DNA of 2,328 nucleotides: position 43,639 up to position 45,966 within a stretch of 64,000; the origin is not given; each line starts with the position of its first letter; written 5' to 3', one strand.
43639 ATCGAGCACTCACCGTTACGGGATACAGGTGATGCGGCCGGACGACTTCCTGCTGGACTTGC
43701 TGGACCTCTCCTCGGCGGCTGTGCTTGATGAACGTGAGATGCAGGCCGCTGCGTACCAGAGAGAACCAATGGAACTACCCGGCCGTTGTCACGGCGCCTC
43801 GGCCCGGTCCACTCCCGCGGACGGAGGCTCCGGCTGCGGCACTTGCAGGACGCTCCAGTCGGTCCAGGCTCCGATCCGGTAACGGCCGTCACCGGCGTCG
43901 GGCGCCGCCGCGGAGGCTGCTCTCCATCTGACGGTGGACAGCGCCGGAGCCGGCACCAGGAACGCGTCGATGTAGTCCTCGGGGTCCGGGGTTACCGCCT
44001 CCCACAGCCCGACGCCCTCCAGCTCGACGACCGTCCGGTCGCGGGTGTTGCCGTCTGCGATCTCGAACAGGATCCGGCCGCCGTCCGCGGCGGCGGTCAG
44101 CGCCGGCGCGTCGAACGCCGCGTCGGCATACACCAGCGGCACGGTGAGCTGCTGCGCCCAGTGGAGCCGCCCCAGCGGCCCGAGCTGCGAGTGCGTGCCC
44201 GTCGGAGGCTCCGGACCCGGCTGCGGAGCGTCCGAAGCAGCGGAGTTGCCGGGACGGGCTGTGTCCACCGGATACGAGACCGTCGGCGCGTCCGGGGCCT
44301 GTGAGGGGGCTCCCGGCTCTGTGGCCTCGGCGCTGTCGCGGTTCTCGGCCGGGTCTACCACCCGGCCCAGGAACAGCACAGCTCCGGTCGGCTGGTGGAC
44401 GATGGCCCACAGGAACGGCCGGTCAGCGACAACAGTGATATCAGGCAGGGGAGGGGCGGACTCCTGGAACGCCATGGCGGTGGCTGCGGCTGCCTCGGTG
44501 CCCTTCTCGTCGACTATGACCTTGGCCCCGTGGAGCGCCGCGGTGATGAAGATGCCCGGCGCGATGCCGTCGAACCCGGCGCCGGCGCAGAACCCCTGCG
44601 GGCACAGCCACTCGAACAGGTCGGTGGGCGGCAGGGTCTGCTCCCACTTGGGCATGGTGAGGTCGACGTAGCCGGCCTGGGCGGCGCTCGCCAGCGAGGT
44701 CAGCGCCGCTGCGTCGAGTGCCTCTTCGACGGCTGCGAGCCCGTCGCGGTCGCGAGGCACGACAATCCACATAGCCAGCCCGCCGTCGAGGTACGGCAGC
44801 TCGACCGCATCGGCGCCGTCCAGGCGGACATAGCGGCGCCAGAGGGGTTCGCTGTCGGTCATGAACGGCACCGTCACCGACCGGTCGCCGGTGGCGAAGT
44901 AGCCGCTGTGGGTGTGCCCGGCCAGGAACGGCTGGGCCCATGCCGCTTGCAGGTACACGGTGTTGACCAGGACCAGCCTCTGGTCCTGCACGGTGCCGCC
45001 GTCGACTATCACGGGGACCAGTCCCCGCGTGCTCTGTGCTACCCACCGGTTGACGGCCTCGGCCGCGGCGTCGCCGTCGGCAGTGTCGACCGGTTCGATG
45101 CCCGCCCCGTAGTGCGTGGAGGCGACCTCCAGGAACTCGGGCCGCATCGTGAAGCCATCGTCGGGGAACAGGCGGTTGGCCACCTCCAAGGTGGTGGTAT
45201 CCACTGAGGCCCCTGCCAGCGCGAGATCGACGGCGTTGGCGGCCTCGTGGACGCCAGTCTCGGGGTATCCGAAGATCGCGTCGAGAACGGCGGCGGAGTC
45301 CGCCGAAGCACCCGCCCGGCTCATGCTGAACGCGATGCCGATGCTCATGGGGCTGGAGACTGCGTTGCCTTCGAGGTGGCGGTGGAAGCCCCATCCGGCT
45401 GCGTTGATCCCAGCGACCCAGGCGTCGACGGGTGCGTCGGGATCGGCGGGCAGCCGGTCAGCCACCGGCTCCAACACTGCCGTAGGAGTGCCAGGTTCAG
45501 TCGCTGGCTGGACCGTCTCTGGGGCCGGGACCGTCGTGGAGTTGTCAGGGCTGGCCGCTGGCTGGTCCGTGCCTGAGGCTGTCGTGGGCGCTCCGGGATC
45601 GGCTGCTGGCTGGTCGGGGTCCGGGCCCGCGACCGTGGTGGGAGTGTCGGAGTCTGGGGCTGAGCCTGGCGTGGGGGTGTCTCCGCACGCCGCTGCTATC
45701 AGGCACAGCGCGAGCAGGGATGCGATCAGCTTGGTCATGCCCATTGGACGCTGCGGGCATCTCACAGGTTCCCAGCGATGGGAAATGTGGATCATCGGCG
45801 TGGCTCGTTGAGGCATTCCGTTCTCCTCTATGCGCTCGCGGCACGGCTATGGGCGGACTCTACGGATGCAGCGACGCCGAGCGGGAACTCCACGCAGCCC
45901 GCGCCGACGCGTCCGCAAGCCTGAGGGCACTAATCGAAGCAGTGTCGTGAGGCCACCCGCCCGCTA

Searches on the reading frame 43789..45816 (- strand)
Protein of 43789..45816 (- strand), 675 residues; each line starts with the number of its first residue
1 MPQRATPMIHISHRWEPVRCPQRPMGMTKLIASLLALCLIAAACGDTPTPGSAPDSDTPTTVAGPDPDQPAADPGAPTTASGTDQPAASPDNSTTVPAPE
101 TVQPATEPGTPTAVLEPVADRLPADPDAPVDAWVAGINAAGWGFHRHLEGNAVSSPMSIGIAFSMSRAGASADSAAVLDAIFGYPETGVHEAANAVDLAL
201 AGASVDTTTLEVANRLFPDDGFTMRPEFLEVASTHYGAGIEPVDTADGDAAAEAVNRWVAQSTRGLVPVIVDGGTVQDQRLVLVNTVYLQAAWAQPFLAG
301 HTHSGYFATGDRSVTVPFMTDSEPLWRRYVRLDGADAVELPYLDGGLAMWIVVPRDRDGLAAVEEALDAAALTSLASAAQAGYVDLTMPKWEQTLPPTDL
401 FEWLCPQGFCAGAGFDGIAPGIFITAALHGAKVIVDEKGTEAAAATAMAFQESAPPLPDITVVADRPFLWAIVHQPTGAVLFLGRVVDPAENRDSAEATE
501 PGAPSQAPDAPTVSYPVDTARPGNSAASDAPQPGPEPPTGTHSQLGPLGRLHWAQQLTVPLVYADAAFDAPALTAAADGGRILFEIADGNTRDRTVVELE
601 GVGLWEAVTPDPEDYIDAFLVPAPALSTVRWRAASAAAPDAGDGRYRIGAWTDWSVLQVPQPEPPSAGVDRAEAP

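Call 80: search_protein_families(library=pfam, proteins=[window:43789-45816:-])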
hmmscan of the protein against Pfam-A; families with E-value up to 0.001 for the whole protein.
window:43789-45816:- (675 aa): 1 family
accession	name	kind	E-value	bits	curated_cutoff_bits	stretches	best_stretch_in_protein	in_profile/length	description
PF00079.25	Serpin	-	2.5e-67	228.1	27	1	149-489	20-370/370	Serpin (serine protease inhibitor)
